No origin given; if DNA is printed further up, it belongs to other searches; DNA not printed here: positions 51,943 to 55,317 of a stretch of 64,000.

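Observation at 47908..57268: Candidate secreted-peptide sensing and regulated-proteolysis module: C39-ABC exporter, HlyD, ECF-like sigma, TPR-CHAT, GG-leader peptide, membrane TPR anti-sigma-like protein and a sensor-less histidine kinase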

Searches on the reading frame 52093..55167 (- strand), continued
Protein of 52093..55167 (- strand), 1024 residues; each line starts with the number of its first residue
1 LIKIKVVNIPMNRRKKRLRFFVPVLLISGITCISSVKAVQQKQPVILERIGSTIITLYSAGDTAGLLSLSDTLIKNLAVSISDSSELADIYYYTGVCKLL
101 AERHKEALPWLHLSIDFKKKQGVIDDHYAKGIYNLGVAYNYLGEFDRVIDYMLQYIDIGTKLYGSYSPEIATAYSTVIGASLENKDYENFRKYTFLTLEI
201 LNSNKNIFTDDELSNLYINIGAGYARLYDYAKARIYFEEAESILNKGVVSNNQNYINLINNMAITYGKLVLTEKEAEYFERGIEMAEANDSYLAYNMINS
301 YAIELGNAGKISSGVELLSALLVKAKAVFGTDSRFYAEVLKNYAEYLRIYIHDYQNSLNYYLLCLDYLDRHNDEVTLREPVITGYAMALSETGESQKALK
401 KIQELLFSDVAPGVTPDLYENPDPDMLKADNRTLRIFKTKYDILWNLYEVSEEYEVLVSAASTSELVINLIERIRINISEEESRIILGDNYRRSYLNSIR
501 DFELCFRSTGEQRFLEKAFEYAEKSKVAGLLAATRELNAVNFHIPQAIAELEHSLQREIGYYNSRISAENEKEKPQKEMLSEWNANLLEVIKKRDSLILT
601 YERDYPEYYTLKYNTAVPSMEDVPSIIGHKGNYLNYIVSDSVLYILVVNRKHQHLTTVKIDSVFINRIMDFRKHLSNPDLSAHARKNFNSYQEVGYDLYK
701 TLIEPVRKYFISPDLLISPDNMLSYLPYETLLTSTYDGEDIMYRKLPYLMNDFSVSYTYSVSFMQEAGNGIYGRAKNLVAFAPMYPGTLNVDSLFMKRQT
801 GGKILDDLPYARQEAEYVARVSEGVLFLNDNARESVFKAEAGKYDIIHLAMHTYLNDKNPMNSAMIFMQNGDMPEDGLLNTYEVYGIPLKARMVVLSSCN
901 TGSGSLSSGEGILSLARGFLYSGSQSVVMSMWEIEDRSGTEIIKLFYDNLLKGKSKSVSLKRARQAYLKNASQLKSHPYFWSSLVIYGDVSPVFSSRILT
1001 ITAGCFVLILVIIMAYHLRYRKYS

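Call 15: find_encoding_contigs(protein=P0117, flank=10000, max_places=2)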
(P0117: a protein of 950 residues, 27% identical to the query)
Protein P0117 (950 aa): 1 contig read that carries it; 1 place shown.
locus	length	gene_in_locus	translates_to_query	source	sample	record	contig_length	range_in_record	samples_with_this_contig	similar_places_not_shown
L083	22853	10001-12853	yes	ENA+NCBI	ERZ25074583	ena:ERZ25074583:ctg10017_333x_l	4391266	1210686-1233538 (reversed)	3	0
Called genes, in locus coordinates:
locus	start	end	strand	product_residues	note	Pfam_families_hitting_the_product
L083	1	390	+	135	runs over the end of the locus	-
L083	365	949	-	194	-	PF03061:4HBT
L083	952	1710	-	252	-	-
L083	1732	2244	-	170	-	-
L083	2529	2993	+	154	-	PF08241:Methyltransf_11, PF08242:Methyltransf_12, PF13489:Methyltransf_23, PF13649:Methyltransf_25, PF01209:Ubie_methyltran (weak), PF13847:Methyltransf_31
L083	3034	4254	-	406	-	PF07992:Pyr_redox_2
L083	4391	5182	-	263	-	-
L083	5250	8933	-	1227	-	PF12679:ABC2_membrane_2, PF13346:ABC2_membrane_5 (weak), PF12730:ABC2_membrane_4 (weak), PF01433:Peptidase_M1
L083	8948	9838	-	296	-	PF02463:SMC_N (faint), PF13476:AAA_23 (faint), PF00005:ABC_tran, PF13304:AAA_21 (weak)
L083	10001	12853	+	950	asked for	PF13374:TPR_10 (faint), PF07719:TPR_2 (faint), PF13424:TPR_12, PF12770:CHAT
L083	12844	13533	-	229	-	PF12895:ANAPC3 (weak), PF14559:TPR_19 (faint)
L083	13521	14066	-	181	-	-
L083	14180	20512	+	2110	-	PF12799:LRR_4 (faint), PF04234:CopC (faint), PF13205:Big_5, PF14467:DUF4426 (faint), PF13205:Big_5, PF18962:Por_Secre_tail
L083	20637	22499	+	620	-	PF01019:G_glu_transpept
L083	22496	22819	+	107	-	-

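Call 16: find_encoding_contigs(protein=P0109, flank=10000, max_places=2)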
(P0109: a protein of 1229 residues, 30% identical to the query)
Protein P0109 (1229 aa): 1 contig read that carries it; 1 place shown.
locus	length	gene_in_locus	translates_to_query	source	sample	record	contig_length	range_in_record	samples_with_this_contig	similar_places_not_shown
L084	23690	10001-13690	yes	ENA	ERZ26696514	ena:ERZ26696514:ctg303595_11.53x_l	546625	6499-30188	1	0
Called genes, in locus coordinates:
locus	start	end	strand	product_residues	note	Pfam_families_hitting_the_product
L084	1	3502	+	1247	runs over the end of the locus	PF24885:TPR_NPHP3 (weak), PF13424:TPR_12, PF17874:TPR_MalT (weak), PF13424:TPR_12, PF24885:TPR_NPHP3 (weak), PF13374:TPR_10 (weak), PF13424:TPR_12, PF12770:CHAT, +7 more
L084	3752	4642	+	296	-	-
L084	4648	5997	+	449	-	-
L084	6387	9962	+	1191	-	PF24885:TPR_NPHP3 (faint), PF13424:TPR_12 (weak), PF12770:CHAT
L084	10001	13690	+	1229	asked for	PF24885:TPR_NPHP3 (weak), PF00515:TPR_1 (faint), PF07719:TPR_2 (faint), PF13424:TPR_12, PF13424:TPR_12 (weak), PF13374:TPR_10 (weak), PF13424:TPR_12, PF12770:CHAT, +3 more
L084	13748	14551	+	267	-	PF11008:DUF2846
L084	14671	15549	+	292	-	-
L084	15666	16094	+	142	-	-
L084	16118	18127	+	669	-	PF13620:CarboxypepD_reg, PF13715:CarbopepD_reg_2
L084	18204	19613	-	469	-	PF14322:SusD-like_3, PF07980:SusD_RagB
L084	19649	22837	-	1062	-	PF13620:CarboxypepD_reg, PF13715:CarbopepD_reg_2, PF07715:Plug, PF00593:TonB_dep_Rec_b-barrel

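Call 19: search_protein_families(library=ncbifam, proteins=[L083:13521-14066:-, L083:12844-13533:-], max_evalue=10)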
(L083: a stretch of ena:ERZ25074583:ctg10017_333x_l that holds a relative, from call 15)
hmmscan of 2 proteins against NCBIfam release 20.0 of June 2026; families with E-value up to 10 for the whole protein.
L083:13521-14066:- (181 aa): 55 families (the best 25 are shown)
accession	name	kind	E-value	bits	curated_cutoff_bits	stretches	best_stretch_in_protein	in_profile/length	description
TIGR02937.1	sigma70-ECF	superfamily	1.7e-16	60.3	42.9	1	20-177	2-164/165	sigma-70 family RNA polymerase sigma factor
TIGR02985.1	Sig70_bacteroi1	subfamily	4.6e-14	52.9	126.4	1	20-176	2-160/162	RNA polymerase sigma-70 factor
NF009166.1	PRK12513.1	equivalog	3.2e-09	36.8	206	1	4-162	7-171/193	RNA polymerase sigma factor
NF009172.0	PRK12519.1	subfamily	6.9e-09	35.5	222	1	3-158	13-170/194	RNA polymerase sigma factor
TIGR02989.1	Sig-70_gvs1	subfamily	1.2e-08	35.1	124.55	1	20-164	2-145/158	RNA polymerase sigma-70 factor, Rhodopirellula/Verrucomicrobium family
NF009168.0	PRK12515.1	subfamily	5.4e-08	32.5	236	1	2-160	5-162/189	RNA polymerase sigma factor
NF007215.0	PRK09637.1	equivalog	9.9e-08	32.2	212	1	21-170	3-148/181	RNA polymerase sigma factor SigZ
TIGR02952.1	Sig70_famx2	equivalog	1.7e-07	31.3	206.45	1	10-175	2-167/170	ECF subfamily RNA polymerase sigma factor, BldN family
NF058625.1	sigma_PG0214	equivalog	2.1e-07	30.8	130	1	28-179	13-162/170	GFO_1088 family ECF-type sigma factor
NF009165.0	PRK12512.1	equivalog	6.5e-07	29.1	198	1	14-176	17-177/184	RNA polymerase sigma factor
NF007227.0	PRK09645.1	subfamily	9.9e-07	28.8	202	1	14-160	8-153/177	sigma-70 family RNA polymerase sigma factor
NF009190.0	PRK12538.1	equivalog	1.3e-06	28.3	303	1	4-156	48-198/233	RNA polymerase sigma factor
NF009178.0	PRK12526.1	equivalog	2.5e-06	27.2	301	1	14-156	38-185/211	RNA polymerase sigma factor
NF009171.0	PRK12518.1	equivalog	2.7e-06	27.3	208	1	4-155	12-162/191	RNA polymerase sigma factor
TIGR02950.1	SigM_subfam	subfamily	4.5e-06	26.6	147.95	1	22-176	3-156/159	RNA polymerase sigma factor, SigM family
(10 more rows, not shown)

L083:12844-13533:- (229 aa): 7 families
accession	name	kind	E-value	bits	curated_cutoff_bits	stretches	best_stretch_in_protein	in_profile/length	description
NF040959.1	MamA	equivalog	1.8e-05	24.3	200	1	128-215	47-135/204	magnetosome protein MamA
TIGR02552.1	LcrH_SycD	equivalog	8.6e-05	22.3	104.8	1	120-216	20-117/136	SycD/LcrH family type III secretion system chaperone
NF052375.1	antisigma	equivalog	0.0036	17.3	100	1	8-51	3-46/217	anti-sigma factor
TIGR02917.1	PEP_TPR_lipo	equivalog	0.017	13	312.2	1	128-215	271-359/899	XrtA/PEP-CTERM system TPR-repeat protein PrsT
TIGR02521.1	type_IV_pilW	equivalog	0.032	13.8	154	1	136-224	86-174/234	type IV pilus biogenesis/stability protein PilW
NF052415.1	T3SS_chap_SctY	equivalog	0.036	14.6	70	1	159-213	48-105/106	type III secretion apparatus assembly chaperone SctY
NF052400.1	M48_BAM_BepA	equivalog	0.14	10.9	570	1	124-214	313-404/483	beta-barrel assembly-enhancing protease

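Call 30: find_encoding_contigs(protein=P0108, flank=8000, max_places=1)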
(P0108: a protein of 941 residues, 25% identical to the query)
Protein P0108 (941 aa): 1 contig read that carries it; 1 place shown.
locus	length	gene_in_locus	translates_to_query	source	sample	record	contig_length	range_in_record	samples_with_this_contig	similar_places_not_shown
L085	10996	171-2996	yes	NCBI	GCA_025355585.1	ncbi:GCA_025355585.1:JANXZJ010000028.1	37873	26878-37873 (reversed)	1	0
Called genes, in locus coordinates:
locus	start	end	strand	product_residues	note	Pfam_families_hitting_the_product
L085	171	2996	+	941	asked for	PF00515:TPR_1 (faint), PF07719:TPR_2 (faint), PF13176:TPR_7 (faint), PF13181:TPR_8 (faint), PF13424:TPR_12, PF13424:TPR_12 (weak), PF13424:TPR_12, PF12770:CHAT, +3 more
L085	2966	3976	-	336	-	PF07719:TPR_2 (faint), PF13432:TPR_16 (faint), PF14559:TPR_19 (faint)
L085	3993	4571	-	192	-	-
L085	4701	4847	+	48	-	-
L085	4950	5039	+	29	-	-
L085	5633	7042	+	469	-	PF04715:, PF00425:Chorismate_bind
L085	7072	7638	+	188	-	PF00117:GATase, PF07722:Peptidase_C26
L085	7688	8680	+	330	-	PF02885:Glycos_trans_3N, PF00591:Glycos_transf_3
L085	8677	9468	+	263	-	PF00218:IGPS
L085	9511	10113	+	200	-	PF00697:PRAI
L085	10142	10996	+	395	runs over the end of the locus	PF00291:PALP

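Call 31: find_encoding_contigs(protein=P0110, flank=8000, max_places=1)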
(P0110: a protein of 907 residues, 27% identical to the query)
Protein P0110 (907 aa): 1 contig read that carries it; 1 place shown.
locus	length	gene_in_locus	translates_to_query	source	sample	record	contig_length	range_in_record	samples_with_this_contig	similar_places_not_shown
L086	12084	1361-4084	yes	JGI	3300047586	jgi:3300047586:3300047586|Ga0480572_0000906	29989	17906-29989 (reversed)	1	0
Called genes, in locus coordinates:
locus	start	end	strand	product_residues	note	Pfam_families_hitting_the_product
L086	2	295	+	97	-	?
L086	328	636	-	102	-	-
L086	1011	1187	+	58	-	-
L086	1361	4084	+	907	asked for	PF00515:TPR_1 (faint), PF07719:TPR_2 (faint), PF13181:TPR_8 (faint), PF13374:TPR_10 (faint), PF13424:TPR_12 (weak), PF13431:TPR_17 (faint), PF13424:TPR_12, PF12770:CHAT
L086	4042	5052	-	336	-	PF07719:TPR_2 (faint), PF13174:TPR_6 (faint), PF13432:TPR_16 (faint)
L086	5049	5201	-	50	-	-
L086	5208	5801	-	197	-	-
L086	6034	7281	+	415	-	PF08447:PAS_3 (faint), PF00512:HisKA, PF02518:HATPase_c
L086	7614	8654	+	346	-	PF01972:SDH_protease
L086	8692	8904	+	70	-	-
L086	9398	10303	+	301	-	PF07751:Abi_2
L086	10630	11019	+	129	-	PF21631:A9CJY8-like_N, PF13840:ACT_7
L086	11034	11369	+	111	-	-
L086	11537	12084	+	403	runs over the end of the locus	PF00248:Aldo_ket_red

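Call 32: find_encoding_contigs(protein=P0120, flank=8000, max_places=1)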
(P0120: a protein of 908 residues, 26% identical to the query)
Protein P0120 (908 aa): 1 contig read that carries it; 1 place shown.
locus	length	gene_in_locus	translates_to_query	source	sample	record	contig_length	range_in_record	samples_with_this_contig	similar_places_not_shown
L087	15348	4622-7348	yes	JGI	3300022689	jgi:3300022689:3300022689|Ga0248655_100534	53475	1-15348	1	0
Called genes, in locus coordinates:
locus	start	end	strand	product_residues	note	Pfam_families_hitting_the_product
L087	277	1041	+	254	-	PF10677:DUF2490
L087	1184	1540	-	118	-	-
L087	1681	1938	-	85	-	PF06769:YoeB_toxin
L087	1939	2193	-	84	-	PF02604:PhdYeFM_antitox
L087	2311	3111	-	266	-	PF14559:TPR_19 (faint), PF07719:TPR_2 (faint)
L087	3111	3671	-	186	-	PF04542:Sigma70_r2 (weak)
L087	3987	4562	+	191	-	-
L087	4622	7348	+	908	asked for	PF13424:TPR_12 (faint), PF12770:CHAT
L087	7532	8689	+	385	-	PF25919:BSH_CusB (faint), PF25917:BSH_RND, PF25973:BSH_CzcB (weak), PF25876:HH_MFP_RND, PF25885:HH_EMRA (weak), PF25944:Beta-barrel_RND, PF25967:RND-MFP_C, PF25989:YknX_C (weak)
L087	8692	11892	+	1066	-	PF00873:ACR_tran, PF03176:MMPL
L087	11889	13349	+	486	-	PF02321:OEP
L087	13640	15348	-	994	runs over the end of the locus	PF13485:Peptidase_MA_2, PF00801:PKD (weak), PF18911:PKD_4, PF00756:Esterase, PF18962:Por_Secre_tail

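Call 36: search_solved_structures(query=A1, max_evalue=0.01)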
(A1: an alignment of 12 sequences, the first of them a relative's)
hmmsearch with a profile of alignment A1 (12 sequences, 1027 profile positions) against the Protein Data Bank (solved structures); distinct sequences matched with E-value up to 0.01: 62 (the best 60 are shown).
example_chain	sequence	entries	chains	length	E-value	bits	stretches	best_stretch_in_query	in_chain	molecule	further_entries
9qhb_A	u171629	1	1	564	2.2e-27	98.5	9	91-243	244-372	Engineered tetratricopeptide repeat protein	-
8bu0_A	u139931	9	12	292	3.2e-16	61.6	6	90-202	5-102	Consensus tetratricopeptide repeat protein | Crystal structure of an 8-repeat consensus TPR superhelix with Zinc. | Monomer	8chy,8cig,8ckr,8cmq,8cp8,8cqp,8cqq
9qhc_A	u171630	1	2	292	2.5e-15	58.6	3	91-243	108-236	Engineered tetratricopeptide repeat protein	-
5oj8_A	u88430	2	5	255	2.3e-12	48.8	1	40-238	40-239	Kinesin light chain 1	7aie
7ai4_A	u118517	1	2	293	7.8e-12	47.1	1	63-238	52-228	Isoform C of Kinesin light chain 1,Isoform C of Kinesin light chain 1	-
3nf1_A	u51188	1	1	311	9.8e-12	46.7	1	62-238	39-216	Kinesin light chain 1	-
9pmb_C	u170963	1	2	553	2.6e-11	45.3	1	41-238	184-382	Kinesin light chain 1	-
6fuz_A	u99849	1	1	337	3.7e-11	44.8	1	64-238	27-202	Kinesin light chain 1,Kinesin light chain 1,C-Jun-amino-terminal kinase-interacting protei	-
6fv0_A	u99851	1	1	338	3.8e-11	44.8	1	64-238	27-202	Kinesin light chain 1,Torsin-1A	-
6swu_A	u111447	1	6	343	3.9e-11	44.7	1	64-238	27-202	Kinesin light chain 1,Kinesin light chain 1,TPR domain of kinesin light chain 1 in complex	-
5o01_A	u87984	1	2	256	8.5e-11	43.6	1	49-247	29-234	BKLC (bacterial kinesin-light chain-like)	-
5o09_1C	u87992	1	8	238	9.1e-11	43.5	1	50-246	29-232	Bacterial kinesin light chain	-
6ejn_A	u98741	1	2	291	4.7e-10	41.2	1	67-239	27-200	Kinesin light chain 2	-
6f9i_A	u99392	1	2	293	4.8e-10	41.1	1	67-239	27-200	Kinesin light chain 2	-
5ojf_A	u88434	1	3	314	5.7e-10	40.9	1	63-239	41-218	Kinesin light chain 2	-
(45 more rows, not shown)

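Call 39: find_related_loci(query=A2, collection=metagenome_contigs, flank=10000)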
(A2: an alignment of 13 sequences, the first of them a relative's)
Query A2 (907 aa) in metagenome_contigs; peptide patterns used: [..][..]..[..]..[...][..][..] (x = any residue, [..] = any of these).
600 stretches matched a pattern (row limit reached: there are more); 579 encode a relative of the query (tblastn E <= 1e-3); the best 80 are kept; 80 distinct loci.
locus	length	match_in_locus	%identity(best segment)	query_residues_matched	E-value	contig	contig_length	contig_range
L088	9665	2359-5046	72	1-896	0e+0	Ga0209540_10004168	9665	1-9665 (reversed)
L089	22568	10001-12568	36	51-901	5e-148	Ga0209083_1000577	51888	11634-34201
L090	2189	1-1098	57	536-906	6e-135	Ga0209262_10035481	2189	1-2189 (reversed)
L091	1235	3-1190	53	504-906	2e-137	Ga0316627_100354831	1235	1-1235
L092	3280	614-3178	31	17-870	3e-115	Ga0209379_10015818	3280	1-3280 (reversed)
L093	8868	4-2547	31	57-900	1e-108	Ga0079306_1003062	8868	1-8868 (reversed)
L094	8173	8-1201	49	483-887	7e-102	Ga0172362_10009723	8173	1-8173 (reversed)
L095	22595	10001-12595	29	46-901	1e-98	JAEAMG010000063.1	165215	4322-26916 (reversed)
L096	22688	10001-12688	26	49-870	5e-76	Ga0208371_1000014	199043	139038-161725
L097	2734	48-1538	29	400-886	6e-69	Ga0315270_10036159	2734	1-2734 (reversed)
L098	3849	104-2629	27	46-898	2e-67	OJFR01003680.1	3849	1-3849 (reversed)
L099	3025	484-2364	29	278-898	2e-67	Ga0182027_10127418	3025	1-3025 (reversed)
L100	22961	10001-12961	30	18-900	4e-107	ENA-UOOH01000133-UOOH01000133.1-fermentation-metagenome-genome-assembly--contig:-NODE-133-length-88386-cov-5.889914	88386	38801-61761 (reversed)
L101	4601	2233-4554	27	90-873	1e-64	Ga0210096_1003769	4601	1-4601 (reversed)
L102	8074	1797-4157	24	90-899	9e-65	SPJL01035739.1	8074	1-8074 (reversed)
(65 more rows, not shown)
